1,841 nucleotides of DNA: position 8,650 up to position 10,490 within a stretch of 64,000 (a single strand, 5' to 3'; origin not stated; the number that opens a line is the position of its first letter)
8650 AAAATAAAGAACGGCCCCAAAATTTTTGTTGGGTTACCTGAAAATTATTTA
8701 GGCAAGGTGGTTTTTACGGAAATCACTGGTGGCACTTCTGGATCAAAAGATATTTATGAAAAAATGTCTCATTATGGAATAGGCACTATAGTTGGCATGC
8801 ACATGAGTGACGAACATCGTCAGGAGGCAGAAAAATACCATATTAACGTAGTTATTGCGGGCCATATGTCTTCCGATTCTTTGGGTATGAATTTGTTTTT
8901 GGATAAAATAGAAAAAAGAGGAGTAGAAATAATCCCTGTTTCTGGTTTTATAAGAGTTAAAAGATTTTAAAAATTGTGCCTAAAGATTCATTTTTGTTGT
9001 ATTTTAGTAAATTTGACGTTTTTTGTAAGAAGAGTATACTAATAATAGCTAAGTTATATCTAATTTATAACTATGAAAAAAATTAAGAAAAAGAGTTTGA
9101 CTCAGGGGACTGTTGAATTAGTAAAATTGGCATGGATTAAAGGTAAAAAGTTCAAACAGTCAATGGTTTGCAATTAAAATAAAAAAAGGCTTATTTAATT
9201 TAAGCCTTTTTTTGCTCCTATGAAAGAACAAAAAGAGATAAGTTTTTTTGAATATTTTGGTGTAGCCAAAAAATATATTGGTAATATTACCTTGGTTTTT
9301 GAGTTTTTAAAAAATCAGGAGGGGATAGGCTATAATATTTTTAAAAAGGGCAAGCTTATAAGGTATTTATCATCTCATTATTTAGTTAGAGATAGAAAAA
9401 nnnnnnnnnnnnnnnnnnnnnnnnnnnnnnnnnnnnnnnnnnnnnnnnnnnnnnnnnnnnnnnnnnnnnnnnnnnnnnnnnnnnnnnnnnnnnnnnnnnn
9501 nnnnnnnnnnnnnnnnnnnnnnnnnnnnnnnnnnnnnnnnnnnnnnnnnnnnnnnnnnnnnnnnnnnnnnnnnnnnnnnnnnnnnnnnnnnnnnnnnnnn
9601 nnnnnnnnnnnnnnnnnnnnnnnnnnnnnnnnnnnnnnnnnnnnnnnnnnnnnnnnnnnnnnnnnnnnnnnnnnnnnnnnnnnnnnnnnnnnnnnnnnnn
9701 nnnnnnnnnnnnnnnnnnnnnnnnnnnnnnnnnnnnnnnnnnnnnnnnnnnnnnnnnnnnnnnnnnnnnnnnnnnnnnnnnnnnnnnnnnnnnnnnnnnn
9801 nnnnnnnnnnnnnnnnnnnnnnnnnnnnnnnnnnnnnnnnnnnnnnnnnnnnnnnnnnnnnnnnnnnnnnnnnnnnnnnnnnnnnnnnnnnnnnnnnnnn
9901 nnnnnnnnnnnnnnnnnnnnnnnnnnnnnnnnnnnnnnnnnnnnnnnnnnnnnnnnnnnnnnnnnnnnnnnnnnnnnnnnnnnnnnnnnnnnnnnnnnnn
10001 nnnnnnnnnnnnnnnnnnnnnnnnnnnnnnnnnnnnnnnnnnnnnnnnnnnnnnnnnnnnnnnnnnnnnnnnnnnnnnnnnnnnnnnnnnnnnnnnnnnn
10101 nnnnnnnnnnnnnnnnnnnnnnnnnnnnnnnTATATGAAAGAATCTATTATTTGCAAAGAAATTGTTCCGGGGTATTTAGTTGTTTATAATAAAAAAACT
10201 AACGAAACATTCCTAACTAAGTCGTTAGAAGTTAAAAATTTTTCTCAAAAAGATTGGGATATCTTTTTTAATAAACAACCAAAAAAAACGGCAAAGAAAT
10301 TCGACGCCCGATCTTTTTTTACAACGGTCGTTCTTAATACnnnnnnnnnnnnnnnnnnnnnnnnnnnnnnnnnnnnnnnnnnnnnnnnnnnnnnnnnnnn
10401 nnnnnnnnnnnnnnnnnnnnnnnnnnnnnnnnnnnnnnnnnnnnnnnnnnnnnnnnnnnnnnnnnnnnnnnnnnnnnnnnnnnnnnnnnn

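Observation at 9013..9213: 34-aa Lys-rich, single-Cys peptide gene with its own consensus promoter and perfect terminator upstream of the rSAM operon (candidate precursor peptide)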

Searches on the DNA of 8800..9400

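Call 5: search_rna_families(source=window, start=8800, end=9400, threshold=evalue, max_evalue=10, show_alignments=3)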
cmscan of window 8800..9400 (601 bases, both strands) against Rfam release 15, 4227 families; matches with E-value up to 10: 21.
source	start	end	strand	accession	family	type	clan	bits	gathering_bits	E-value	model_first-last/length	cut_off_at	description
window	9145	9213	-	RF02589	Spy779816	Gene; sRNA;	-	24.3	67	0.12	1-88/88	no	S. pyogenes small RNA 779816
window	9150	9214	+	RF00506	Thr_leader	Cis-reg; leader;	-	23.4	55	0.047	1-118/118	no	Threonine operon leader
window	9313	9383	-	RF02282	TtnuCD5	Gene; snRNA; snoRNA; CD-box;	-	21.6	70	2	1-77/77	no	Tetrahymena snoRNA TtnuCD5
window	9156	9212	+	RF02057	STnc40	Gene; sRNA;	-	19.8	45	0.82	1-70/70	no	Salmonella enterica sRNA STnc40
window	9145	9212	+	RF02083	OrzO-P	Gene; antitoxin;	-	19.6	60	1.4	1-76/76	no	OrzO-P RNA antitoxin family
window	9124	9212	+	RF02607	AbsR25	Gene; sRNA;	-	19.1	47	0.82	1-164/164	no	Acinetobacter sRNA 25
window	9143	9219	+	RF02075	STnc230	Gene; sRNA;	-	19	50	4.2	1-83/83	no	Enterobacterial sRNA STnc230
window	9205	9271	-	RF02980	freshwater-2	Cis-reg;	-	17.5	49.9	4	1-84/84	no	freshwater-2 RNA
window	8869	8964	-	RF01212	sn2524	Gene; snRNA; snoRNA; CD-box;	-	17.3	44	6.8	1-109/109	no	Small nucleolar RNA sn2524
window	9180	9267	-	RF01770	rimP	Cis-reg; leader;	-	16.9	47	4.8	1-102/102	no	Gammaprotebacteria rimP leader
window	9111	9219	+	RF02029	sraA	Gene; sRNA;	-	16.8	56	8.1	1-95/95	no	sraA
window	9170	9220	-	RF04343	Plastid-psbA-2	Cis-reg;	CL00153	16.5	55.8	3.3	1-60/60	no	Plastid-psbA-2 3UTR RNA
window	9181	9213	-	RF03436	mir-759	Gene; miRNA;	-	16.1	100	8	1-89/89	no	mir-759 microRNA precursor family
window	9168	9219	+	RF02066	STnc320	Gene; sRNA;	-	15.7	50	3.6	1-55/55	no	Salmonella enterica sRNA STnc320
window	9140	9214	+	RF02397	sau-5971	Gene; sRNA;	-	15.4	90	5.1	1-96/96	no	Staphylococcus sRNA sau-5971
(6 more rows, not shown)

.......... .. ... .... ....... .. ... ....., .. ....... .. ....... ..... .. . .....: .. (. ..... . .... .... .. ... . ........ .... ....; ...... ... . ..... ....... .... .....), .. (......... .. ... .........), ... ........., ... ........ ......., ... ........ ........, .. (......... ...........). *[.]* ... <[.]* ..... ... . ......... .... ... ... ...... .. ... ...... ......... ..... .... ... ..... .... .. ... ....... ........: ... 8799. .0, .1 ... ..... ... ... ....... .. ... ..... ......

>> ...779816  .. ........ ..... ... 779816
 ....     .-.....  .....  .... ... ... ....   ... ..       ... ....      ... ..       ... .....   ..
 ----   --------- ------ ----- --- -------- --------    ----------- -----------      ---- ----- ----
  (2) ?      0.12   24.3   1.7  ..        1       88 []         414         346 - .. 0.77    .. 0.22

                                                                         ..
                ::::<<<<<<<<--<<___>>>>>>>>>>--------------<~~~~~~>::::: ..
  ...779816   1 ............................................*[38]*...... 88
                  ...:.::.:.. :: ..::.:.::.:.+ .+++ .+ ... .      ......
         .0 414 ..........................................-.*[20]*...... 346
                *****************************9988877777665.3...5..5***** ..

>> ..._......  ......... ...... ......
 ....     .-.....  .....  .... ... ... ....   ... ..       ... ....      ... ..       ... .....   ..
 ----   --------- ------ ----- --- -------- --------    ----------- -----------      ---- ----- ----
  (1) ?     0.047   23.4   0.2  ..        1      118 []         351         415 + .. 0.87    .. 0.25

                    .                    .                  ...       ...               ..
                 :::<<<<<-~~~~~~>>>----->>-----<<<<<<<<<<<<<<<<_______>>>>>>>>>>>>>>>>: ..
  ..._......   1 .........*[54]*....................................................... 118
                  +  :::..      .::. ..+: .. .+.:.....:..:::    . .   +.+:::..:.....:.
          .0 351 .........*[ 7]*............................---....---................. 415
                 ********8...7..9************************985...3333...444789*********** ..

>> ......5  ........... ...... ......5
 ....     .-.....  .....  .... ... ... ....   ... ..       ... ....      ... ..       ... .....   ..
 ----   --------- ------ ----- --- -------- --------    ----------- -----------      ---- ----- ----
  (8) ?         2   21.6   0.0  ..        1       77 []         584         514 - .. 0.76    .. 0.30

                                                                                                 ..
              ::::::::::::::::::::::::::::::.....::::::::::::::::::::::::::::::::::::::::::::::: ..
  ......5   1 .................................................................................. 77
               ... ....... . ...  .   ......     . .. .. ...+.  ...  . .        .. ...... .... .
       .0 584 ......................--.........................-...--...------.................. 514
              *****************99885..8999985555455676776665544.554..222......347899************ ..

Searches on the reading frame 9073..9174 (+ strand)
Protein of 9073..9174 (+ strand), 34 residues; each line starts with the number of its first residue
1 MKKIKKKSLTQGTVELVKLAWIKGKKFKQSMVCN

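Call 21: search_protein_families(library=ncbifam, proteins=[window:9073-9174:+], max_evalue=0.1)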
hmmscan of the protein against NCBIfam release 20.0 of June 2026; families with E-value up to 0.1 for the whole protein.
seq(34 aa): 0 families

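Call 38: search_protein_representatives(protein=window:9073-9174:+)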
Query: 34 residues. Proteins with E-value up to 0.001 (for the whole library): 3; up to 1e-10: 0; up to 1e-30: 0. The best 3 are listed.
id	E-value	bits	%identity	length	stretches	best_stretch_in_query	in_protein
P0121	1.1e-07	45.6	71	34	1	1-34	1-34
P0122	2.5e-06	41.6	36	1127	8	10-29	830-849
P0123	2.2e-04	35.8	41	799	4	11-32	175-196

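Call 56: list_cluster_members(proteins=[window:9073-9174:+, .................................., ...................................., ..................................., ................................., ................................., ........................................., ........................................, P0011, P0001])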
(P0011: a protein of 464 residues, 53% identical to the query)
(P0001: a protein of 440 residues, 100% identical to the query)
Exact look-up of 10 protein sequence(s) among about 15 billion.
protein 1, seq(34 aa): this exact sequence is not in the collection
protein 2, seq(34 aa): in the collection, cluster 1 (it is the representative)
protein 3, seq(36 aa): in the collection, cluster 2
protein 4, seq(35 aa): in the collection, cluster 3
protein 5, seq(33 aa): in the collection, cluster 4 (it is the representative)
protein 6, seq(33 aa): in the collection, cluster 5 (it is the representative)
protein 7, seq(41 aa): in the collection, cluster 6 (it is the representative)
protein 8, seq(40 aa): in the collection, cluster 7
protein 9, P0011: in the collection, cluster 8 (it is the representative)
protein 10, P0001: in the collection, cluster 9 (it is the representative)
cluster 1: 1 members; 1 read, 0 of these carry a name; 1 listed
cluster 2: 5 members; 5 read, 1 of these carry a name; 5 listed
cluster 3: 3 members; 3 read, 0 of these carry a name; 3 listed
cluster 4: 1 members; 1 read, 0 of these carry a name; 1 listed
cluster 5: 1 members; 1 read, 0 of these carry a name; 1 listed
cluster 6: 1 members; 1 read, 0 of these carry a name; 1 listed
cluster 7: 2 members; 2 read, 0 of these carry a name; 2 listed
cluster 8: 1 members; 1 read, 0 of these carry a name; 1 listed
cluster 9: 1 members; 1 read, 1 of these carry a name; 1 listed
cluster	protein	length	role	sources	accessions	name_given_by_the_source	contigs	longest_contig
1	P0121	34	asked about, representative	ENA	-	-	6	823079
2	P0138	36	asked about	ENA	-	-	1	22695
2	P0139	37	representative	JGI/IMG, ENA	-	-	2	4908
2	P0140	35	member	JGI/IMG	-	hypothetical protein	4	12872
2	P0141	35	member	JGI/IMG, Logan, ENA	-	-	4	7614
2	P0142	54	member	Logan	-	-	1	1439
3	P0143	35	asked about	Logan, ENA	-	-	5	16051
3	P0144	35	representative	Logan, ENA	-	-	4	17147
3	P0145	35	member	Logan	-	-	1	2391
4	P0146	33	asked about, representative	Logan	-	-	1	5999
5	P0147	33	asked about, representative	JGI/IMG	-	-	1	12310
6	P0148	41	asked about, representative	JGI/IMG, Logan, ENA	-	-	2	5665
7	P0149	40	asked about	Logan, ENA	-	-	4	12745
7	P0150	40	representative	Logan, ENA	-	-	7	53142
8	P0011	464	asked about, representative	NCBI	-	-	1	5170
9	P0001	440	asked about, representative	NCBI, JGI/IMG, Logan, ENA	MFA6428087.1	MAG: radical SAM protein [Candidatus Buchananbacteria bacterium]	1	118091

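Call 80: search_protein_families(library=pfam, alignment_id=A5, max_evalue=1)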
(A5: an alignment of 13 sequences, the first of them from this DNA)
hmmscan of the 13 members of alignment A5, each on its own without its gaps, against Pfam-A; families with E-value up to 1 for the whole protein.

A. member 1, seq(34 aa): 0 families

B. families by the number of members that match (of 13 scanned): 0 families

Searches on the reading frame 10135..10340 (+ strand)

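Call 64: search_protein_families(library=pfam, proteins=[window:10135-10340:+], max_evalue=1)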
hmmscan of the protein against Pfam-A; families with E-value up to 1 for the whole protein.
window:10135-10340:+ (68 aa): 0 families
